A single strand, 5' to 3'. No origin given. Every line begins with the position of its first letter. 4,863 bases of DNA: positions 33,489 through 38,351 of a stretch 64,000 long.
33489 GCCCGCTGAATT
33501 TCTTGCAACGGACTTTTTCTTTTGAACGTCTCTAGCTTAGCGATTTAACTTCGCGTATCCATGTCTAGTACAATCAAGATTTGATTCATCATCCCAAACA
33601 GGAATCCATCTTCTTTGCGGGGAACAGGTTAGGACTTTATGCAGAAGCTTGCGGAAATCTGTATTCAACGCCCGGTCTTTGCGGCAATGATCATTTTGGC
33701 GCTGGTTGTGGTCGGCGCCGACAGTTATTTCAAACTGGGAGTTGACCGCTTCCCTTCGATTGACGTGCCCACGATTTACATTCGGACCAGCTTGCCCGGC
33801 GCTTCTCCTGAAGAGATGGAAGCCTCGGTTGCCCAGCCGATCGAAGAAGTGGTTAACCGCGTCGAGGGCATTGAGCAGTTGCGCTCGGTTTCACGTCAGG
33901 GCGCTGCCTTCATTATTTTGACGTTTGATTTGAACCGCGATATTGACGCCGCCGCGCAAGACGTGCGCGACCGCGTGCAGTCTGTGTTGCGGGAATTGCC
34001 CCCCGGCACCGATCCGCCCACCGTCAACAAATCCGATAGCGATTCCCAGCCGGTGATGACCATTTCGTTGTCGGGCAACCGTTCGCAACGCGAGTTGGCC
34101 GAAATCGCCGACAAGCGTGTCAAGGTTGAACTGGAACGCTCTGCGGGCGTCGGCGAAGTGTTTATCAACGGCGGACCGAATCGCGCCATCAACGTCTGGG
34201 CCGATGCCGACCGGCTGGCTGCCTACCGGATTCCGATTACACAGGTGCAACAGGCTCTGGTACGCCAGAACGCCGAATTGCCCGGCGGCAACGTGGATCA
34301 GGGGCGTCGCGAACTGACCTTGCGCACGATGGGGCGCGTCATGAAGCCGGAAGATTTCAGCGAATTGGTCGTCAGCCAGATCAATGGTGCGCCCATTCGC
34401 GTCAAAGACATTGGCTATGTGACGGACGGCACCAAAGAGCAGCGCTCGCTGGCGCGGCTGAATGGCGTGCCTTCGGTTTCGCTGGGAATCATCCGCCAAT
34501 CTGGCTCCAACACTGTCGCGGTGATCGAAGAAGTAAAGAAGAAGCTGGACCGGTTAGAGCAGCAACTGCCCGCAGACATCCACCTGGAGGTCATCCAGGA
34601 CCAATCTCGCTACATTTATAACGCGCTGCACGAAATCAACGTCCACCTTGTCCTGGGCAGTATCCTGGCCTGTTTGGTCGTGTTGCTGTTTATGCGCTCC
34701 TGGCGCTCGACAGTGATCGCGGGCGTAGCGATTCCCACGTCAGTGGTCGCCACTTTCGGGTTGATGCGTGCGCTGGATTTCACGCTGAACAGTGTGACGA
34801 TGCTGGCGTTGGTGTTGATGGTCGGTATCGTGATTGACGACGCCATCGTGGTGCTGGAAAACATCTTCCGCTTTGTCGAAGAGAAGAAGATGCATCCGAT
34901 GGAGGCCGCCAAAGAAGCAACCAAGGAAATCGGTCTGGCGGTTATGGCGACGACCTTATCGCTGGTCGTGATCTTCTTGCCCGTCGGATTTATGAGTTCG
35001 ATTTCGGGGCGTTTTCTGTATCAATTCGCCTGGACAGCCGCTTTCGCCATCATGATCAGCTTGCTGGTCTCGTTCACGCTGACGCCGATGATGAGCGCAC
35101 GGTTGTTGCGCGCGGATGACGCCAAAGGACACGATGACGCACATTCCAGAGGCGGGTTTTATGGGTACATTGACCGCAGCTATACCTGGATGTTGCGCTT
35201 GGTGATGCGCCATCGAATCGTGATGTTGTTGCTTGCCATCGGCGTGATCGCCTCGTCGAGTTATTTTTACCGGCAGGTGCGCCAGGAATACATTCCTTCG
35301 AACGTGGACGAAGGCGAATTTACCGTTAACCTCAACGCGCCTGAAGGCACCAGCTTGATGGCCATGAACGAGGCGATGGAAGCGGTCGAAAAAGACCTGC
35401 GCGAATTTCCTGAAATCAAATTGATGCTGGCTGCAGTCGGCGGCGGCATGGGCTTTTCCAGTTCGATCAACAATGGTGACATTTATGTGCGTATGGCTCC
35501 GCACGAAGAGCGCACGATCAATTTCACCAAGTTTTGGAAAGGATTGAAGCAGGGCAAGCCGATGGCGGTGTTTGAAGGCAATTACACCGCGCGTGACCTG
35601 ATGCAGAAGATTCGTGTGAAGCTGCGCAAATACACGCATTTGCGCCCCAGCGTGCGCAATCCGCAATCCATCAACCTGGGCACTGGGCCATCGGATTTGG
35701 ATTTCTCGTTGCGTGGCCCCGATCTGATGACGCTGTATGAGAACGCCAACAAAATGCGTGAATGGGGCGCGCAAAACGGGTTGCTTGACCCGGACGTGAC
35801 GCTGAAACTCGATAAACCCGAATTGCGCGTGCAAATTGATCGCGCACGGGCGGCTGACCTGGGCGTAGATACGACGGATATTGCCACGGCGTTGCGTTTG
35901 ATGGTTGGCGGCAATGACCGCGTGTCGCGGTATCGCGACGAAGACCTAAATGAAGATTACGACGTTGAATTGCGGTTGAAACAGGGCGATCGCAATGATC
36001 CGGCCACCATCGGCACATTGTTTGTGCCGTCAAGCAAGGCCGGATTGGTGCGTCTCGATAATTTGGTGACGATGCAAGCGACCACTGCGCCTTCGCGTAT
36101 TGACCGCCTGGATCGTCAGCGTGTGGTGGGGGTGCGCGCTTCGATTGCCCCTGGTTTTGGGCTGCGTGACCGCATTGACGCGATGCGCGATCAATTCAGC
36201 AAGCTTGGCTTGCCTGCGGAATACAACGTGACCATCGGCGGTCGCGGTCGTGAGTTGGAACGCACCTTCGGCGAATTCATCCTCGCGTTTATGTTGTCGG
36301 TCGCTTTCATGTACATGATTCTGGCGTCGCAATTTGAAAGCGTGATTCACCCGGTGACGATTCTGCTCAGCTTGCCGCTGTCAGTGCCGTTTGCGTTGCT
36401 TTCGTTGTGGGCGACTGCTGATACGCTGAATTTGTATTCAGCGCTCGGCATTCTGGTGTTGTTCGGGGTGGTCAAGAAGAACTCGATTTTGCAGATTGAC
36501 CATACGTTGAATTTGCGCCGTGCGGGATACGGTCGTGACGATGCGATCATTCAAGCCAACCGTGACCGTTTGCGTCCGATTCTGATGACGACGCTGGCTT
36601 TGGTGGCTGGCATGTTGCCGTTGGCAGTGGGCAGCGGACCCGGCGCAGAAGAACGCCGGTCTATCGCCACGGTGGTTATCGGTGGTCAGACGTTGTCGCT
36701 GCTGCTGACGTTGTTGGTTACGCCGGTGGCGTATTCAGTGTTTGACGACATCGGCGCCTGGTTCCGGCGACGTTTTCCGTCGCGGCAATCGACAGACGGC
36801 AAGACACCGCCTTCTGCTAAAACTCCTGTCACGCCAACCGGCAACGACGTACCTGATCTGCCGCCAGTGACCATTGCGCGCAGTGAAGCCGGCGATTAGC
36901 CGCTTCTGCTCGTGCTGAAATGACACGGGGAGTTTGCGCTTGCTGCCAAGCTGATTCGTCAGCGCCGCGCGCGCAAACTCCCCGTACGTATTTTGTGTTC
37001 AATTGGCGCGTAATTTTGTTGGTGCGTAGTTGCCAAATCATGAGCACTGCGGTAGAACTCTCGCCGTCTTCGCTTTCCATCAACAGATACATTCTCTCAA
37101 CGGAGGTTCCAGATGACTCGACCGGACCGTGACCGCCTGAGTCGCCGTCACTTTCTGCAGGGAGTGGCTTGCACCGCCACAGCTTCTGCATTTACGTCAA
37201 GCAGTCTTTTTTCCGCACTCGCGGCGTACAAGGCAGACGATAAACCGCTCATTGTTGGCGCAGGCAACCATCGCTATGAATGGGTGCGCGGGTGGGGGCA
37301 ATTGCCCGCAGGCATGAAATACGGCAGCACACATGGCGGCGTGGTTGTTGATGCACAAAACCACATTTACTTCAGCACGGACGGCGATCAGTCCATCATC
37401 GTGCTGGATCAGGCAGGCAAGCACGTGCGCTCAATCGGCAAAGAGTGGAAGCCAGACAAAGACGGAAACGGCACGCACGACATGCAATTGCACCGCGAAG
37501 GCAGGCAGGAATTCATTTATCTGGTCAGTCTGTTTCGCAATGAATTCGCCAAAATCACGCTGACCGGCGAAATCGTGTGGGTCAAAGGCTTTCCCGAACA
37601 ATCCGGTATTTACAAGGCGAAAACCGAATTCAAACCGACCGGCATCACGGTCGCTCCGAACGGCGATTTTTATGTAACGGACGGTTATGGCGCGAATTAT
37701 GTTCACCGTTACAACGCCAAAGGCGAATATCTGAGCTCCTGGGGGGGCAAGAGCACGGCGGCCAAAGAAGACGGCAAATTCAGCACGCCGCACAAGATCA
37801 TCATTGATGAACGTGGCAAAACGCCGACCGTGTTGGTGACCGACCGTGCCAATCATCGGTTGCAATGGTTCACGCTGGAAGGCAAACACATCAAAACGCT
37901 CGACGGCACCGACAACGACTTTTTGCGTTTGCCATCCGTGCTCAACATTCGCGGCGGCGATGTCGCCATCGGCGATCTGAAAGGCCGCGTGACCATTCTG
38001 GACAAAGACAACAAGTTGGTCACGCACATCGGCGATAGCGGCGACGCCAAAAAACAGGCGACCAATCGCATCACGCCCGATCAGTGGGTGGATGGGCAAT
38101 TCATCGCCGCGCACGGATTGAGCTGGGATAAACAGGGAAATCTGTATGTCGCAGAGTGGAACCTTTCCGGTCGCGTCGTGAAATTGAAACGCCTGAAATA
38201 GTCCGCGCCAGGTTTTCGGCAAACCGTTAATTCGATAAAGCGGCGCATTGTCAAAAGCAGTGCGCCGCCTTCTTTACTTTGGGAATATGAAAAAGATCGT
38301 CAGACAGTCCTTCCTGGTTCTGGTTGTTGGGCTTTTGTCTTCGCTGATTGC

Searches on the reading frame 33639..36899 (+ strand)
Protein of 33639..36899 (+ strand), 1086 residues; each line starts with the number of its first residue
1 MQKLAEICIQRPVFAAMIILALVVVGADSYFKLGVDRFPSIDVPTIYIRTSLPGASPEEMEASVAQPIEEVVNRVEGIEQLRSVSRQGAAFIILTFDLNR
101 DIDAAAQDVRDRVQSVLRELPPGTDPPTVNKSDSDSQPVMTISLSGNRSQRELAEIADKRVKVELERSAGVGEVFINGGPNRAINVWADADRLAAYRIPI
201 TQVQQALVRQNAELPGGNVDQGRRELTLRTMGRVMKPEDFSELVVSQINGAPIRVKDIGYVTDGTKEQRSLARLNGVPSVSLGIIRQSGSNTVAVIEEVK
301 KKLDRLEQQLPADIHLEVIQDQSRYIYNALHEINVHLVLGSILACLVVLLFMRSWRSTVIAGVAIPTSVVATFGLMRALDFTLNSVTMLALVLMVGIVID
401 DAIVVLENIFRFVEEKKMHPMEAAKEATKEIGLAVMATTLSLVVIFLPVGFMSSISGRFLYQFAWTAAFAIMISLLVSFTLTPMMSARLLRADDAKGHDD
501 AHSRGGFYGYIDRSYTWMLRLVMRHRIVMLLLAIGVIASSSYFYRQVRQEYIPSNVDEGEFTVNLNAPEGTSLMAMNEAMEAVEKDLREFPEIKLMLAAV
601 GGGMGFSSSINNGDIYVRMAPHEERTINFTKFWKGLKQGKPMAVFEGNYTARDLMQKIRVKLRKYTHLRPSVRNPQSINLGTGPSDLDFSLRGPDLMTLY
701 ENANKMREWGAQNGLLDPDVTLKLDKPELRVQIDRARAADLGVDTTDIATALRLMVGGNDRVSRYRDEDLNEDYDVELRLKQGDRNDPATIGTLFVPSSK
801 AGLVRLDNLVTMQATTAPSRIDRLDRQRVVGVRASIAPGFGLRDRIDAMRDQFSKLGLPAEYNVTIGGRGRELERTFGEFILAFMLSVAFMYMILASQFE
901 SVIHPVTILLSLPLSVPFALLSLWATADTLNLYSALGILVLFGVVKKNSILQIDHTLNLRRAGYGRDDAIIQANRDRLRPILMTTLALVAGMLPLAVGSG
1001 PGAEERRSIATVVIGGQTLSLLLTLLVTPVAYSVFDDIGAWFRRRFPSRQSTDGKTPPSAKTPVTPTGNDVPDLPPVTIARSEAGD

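Call 11: search_protein_families(library=pfam, proteins=[window:33639-36899:+], max_evalue=0.001)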
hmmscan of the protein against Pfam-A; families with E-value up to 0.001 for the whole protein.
window:33639-36899:+ (1086 aa): 3 families
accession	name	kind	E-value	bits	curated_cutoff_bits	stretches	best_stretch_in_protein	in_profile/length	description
PF00873.25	ACR_tran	-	3.2e-264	879.7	28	1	5-1035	2-1020/1021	AcrB/AcrD/AcrF family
PF03176.21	MMPL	-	5.3e-10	39.2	20.5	1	337-487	149-300/333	MMPL family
PF02355.23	SecD_SecF_C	-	2.2e-05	24.4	20.5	1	330-478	29-175/189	Protein export membrane protein SecD/SecF, C-terminal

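Call 12: find_encoding_contigs(protein=window:33639-36899:+, flank=2000, max_places=4)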
Protein window:33639-36899:+ (1086 aa): 7 contigs read that carry it; 4 places shown.
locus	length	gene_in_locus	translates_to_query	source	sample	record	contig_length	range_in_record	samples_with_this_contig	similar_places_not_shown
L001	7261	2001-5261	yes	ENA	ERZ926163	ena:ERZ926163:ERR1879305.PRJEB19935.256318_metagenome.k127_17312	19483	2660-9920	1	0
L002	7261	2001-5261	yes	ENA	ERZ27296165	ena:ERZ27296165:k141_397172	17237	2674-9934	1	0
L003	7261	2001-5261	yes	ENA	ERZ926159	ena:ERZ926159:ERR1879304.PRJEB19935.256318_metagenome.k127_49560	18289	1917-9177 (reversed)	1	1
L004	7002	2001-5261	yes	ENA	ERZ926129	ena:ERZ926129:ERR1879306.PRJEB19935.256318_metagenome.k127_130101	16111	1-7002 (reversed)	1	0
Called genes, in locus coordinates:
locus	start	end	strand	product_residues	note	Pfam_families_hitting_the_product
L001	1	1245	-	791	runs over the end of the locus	PF09371:Tex_N, PF22706:Tex_central_region, PF14639:YqgF, PF16921:Tex_YqgF, PF14635:HHH_7 (weak), PF12836:HHH_3, PF17674:HHH_9, PF00575:S1, +2 more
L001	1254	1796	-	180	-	PF00293:NUDIX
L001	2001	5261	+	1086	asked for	PF00873:ACR_tran, PF02355:SecD_SecF_C (weak), PF03176:MMPL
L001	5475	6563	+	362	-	PF01436:NHL (faint)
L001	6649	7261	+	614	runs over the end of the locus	PF02129:Peptidase_S15, PF00326:Peptidase_S9 (faint), PF08530:PepX_C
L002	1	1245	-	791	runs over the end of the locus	PF09371:Tex_N, PF22706:Tex_central_region, PF14639:YqgF, PF16921:Tex_YqgF, PF14635:HHH_7 (weak), PF12836:HHH_3, PF17674:HHH_9, PF00575:S1, +2 more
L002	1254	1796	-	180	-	PF00293:NUDIX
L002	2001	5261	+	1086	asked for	PF00873:ACR_tran, PF02355:SecD_SecF_C (weak), PF03176:MMPL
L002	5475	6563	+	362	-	PF01436:NHL (faint)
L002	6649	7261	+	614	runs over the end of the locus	PF02129:Peptidase_S15, PF00326:Peptidase_S9 (faint), PF08530:PepX_C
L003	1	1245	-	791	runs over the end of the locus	PF09371:Tex_N, PF22706:Tex_central_region, PF14639:YqgF, PF16921:Tex_YqgF, PF14635:HHH_7 (weak), PF12836:HHH_3, PF17674:HHH_9, PF00575:S1, +2 more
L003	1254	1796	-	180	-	PF00293:NUDIX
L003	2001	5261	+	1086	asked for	PF00873:ACR_tran, PF02355:SecD_SecF_C (weak), PF03176:MMPL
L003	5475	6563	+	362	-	PF01436:NHL (faint)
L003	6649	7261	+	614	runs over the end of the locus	PF02129:Peptidase_S15, PF00326:Peptidase_S9 (faint), PF08530:PepX_C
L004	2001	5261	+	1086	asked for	PF00873:ACR_tran, PF02355:SecD_SecF_C (weak), PF03176:MMPL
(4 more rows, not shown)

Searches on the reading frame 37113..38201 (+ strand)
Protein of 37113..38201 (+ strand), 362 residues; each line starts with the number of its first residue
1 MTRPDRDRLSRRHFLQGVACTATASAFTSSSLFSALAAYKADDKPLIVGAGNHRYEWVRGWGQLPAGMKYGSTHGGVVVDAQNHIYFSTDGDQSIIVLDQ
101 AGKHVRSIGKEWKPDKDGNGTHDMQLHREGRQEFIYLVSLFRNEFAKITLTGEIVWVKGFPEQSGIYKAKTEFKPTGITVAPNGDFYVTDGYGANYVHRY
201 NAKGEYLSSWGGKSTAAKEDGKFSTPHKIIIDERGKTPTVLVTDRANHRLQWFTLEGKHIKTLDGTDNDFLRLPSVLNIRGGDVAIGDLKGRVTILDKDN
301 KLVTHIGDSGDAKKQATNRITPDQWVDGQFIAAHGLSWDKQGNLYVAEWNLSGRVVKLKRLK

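Call 11: search_protein_families(library=pfam, proteins=[window:37113-38201:+], max_evalue=0.001)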
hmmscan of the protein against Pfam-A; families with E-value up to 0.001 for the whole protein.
window:37113-38201:+ (362 aa): 1 family
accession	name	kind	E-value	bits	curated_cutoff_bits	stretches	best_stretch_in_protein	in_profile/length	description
PF01436.27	NHL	-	8e-11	41.9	20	0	175-193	4-21/28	NHL repeat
